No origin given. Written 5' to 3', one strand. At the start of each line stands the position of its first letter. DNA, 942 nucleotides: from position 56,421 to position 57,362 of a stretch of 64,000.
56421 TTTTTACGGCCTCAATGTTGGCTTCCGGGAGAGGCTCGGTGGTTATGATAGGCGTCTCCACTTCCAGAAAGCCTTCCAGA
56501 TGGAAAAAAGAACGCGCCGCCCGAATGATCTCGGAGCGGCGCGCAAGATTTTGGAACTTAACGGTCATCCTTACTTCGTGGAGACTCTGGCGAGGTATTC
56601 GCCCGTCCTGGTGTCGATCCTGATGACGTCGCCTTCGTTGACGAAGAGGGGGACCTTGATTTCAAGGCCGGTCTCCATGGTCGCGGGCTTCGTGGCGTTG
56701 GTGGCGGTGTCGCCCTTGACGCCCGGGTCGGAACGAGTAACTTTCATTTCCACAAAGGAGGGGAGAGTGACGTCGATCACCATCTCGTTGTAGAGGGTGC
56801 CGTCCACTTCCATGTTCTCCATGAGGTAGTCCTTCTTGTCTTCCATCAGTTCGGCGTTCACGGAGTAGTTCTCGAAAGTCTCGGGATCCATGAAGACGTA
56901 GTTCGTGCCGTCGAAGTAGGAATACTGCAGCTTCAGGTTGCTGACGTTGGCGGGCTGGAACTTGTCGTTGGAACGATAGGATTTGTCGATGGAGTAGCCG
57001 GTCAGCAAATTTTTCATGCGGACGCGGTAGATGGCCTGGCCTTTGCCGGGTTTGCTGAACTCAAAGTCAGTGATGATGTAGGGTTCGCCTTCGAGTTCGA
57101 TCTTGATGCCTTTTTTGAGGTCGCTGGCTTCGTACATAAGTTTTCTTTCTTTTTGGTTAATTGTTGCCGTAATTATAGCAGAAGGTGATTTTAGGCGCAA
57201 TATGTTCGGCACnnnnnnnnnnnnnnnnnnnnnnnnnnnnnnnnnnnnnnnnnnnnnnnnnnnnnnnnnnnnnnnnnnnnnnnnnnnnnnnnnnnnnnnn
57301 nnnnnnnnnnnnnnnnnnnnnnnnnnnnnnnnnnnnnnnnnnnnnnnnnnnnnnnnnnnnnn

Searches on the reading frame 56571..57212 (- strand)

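Call 83: search_protein_families(library=pfam, proteins=[window:56571-57212:-], max_evalue=0.01)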
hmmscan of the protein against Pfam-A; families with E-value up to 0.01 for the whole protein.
window:56571-57212:- (213 aa): 3 families
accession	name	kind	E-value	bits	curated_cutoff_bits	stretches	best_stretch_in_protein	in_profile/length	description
PF09285.17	Elong-fact-P_C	-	4.1e-28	97.3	25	1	154-209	1-56/56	Elongation factor P, C-terminal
PF08207.18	EFP_N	-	3e-25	88.4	23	1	28-85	1-58/58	Elongation factor P (EF-P) KOW-like domain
PF01132.26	EFP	-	1.5e-18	66.9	27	1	95-146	3-54/54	Elongation factor P (EF-P) OB domain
